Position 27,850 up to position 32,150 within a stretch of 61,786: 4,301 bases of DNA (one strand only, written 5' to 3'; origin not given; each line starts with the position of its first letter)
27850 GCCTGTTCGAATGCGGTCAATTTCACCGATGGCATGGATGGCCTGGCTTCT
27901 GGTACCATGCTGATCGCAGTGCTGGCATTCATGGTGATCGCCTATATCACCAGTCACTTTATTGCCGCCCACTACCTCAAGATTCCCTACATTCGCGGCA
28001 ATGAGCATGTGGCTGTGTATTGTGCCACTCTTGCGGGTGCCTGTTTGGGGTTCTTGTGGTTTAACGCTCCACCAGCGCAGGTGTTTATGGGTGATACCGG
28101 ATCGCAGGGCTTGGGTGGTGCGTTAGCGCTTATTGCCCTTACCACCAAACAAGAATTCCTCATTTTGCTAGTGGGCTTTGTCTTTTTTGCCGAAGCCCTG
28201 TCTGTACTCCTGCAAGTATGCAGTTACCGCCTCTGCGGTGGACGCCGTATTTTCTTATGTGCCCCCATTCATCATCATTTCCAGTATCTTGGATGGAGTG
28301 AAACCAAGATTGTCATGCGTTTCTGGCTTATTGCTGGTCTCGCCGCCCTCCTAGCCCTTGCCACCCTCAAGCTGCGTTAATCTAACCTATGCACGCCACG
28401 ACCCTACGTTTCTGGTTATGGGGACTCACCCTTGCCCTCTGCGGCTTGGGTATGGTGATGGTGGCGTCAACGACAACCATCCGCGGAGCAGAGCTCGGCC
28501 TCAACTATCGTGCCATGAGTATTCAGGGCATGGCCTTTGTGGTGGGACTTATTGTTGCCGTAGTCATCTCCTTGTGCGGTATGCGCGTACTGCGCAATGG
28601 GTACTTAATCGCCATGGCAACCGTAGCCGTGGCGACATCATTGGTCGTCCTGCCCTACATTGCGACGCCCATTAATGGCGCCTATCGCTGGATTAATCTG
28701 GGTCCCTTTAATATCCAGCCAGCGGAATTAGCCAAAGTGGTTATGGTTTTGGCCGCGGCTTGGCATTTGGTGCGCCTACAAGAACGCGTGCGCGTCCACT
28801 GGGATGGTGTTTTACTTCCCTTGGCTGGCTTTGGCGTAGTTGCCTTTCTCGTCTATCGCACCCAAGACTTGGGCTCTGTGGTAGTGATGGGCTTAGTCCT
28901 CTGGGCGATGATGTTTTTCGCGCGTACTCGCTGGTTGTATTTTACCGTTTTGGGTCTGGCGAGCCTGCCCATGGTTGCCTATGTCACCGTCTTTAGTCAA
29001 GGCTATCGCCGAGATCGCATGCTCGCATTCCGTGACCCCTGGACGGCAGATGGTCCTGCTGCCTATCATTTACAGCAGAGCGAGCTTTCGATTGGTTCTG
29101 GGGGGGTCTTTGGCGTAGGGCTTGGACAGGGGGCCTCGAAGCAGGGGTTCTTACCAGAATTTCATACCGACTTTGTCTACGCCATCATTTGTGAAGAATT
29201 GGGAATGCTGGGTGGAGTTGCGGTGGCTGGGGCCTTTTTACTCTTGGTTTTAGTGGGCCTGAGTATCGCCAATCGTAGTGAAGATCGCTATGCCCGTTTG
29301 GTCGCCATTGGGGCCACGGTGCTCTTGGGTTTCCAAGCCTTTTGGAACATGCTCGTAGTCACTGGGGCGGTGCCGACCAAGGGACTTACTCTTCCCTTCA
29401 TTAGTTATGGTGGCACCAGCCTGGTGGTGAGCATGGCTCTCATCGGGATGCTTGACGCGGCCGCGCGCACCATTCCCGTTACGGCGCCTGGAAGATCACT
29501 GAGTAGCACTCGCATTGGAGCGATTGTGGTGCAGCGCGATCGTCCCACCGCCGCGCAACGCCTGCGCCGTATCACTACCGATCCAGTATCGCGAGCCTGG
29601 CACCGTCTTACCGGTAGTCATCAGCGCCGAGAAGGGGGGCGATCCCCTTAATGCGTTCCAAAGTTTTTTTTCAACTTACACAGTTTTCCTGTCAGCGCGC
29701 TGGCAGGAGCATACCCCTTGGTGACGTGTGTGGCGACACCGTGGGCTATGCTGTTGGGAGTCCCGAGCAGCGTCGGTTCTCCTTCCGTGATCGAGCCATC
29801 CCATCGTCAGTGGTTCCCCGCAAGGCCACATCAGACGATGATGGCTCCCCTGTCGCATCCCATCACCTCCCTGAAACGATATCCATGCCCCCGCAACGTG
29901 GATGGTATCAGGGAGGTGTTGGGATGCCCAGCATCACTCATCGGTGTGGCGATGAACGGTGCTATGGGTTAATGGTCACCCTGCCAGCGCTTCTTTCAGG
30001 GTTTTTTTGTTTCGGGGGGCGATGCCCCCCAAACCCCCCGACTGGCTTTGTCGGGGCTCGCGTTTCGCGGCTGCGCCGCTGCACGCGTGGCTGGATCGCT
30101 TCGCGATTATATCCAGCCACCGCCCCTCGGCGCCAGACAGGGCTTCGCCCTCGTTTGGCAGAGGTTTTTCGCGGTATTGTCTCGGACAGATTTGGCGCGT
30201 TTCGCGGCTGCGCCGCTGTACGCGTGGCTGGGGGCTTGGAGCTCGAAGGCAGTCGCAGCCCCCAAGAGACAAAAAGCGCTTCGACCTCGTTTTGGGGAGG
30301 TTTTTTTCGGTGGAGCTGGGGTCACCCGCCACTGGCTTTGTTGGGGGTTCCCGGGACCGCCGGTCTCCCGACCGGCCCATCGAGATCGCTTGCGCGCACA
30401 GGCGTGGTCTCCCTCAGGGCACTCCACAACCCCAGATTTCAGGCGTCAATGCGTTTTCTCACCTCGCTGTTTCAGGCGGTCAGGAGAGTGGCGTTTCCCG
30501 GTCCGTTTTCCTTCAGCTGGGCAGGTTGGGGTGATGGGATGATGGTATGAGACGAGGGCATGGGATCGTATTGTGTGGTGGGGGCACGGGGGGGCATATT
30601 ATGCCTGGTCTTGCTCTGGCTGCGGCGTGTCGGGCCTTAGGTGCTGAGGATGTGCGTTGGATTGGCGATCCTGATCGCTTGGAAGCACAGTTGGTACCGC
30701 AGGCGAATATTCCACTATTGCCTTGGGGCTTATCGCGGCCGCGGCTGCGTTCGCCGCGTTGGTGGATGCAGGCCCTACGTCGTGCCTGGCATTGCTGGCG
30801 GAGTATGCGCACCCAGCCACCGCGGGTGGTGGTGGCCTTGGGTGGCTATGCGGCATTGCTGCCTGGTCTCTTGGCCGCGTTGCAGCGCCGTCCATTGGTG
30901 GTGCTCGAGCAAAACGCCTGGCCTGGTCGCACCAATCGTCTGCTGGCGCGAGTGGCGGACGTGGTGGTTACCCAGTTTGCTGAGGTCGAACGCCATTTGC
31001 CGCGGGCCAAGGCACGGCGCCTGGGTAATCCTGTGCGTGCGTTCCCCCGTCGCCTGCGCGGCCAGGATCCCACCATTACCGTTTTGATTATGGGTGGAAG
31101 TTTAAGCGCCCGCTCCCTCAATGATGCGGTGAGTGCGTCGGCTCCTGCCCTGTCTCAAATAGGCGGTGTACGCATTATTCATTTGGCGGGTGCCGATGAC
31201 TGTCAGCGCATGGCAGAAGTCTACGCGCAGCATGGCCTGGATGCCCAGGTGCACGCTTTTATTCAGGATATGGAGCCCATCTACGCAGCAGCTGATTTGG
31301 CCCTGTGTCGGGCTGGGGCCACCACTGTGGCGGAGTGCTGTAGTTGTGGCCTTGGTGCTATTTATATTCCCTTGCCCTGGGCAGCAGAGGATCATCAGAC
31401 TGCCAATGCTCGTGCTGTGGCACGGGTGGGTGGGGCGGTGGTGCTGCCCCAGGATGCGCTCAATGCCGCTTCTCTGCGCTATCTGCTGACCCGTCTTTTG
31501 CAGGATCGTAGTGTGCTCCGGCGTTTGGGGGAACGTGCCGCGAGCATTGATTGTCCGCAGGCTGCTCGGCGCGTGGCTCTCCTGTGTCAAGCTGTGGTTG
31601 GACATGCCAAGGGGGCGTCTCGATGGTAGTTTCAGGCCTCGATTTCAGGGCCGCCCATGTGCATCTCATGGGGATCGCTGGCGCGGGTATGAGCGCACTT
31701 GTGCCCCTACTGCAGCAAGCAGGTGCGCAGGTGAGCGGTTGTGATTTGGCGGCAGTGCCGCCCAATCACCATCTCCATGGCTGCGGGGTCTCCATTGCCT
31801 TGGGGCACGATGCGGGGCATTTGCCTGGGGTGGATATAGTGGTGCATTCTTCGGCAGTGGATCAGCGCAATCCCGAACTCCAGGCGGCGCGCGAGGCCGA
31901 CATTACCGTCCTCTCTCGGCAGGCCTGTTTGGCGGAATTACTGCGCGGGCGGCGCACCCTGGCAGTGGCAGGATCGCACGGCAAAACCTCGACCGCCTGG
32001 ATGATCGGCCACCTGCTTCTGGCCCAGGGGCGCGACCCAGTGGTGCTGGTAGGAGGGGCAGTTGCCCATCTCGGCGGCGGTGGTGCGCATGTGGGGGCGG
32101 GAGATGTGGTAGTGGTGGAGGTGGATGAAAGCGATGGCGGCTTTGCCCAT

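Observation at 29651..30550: The murD slot of an otherwise tightly packed dcw operon is occupied by a 0.9-kb anomalous segment with a perfectly docked but non-protein-like ORF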

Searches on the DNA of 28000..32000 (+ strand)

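Call 7: search_rna_families(source=window, start=28000, end=32000, threshold=evalue, max_evalue=1)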
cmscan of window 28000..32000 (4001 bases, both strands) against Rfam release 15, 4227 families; matches with E-value up to 1: 1.
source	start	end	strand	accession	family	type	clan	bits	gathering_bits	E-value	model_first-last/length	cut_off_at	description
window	28207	28264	-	RF03055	RAGATH-30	Gene; sRNA;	-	21.2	59.5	0.86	1-59/59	no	RAGATH-30 RNA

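Call 65: search_rna_families(sources=[L001, L036, L035, L034, L037], threshold=evalue, max_evalue=1)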
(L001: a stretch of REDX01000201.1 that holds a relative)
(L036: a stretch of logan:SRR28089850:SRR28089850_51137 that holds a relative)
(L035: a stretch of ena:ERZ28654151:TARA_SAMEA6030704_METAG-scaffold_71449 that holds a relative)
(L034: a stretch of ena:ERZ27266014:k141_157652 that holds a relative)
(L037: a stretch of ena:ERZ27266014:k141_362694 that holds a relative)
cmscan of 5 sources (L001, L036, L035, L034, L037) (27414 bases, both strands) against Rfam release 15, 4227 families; matches with E-value up to 1: 0.
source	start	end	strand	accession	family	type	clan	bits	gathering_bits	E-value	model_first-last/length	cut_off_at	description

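Call 69: search_dna_similar(query=window:29652-30546:+, collection=plasmids, mode=distant, max_evalue=0.001, max_rows=10)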
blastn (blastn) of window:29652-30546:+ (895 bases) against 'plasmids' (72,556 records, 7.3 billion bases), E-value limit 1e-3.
No match.

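Call 70: search_dna_similar(query=window:29652-30546:+, collection=phages, mode=distant, max_evalue=0.001, max_rows=10)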
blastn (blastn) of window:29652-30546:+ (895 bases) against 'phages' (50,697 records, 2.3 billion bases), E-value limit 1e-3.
No match.

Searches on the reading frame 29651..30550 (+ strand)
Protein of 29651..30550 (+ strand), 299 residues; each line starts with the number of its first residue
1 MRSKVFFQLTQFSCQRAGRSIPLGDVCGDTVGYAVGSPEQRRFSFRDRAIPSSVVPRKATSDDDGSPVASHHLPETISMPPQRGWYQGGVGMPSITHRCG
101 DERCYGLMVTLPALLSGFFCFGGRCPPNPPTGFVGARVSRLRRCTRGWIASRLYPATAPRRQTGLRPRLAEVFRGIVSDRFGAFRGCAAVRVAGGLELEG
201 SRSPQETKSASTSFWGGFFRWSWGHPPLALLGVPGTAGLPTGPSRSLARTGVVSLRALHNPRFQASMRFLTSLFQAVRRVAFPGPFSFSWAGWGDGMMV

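Call 4: search_protein_families(library=pfam, proteins=[window:29651-30550:+], max_evalue=0.01)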
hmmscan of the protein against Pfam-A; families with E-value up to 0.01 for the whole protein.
window:29651-30550:+ (299 aa): 0 families

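Call 10: find_homologous_proteins(query=window:29651-30550:+, max_evalue=0.01)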
Query window:29651-30550:+: 4052 candidates shared short words with the query, none scored E <= 0.01.

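Call 55: search_protein_families(library=ncbifam, proteins=[window:29651-30550:+], max_evalue=0.001)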
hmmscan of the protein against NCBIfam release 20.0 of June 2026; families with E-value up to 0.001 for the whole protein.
window:29651-30550:+ (299 aa): 0 families

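Call 78: search_protein_representatives(protein=window:29651-30550:+)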
Query: 299 residues. Proteins with E-value up to 0.001 (for the whole library): 3; up to 1e-10: 2; up to 1e-30: 0. The best 3 are listed.
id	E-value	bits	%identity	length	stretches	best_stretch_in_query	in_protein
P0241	7.4e-14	67.9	26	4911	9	185-273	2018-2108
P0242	5.0e-11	58.6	25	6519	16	185-262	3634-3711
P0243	1.0e-06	44.4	43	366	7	20-46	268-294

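Call 81: search_protein_families(library=pfam, proteins=[window:29651-30550:+], max_evalue=1)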
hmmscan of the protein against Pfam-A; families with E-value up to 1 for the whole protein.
window:29651-30550:+ (299 aa): 0 families

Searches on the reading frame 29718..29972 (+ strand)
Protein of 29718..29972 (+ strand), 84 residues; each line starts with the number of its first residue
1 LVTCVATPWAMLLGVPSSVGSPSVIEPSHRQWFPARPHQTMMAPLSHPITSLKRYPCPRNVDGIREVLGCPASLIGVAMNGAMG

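Call 81: search_protein_families(library=pfam, proteins=[window:29718-29972:+], max_evalue=1)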
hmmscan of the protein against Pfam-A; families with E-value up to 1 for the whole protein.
window:29718-29972:+ (84 aa): 1 family
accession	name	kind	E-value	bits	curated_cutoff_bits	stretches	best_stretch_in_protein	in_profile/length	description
PF10846.13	DUF2722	-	0.0058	16.4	27.7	1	16-56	171-211/406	Protein of unknown function (DUF2722)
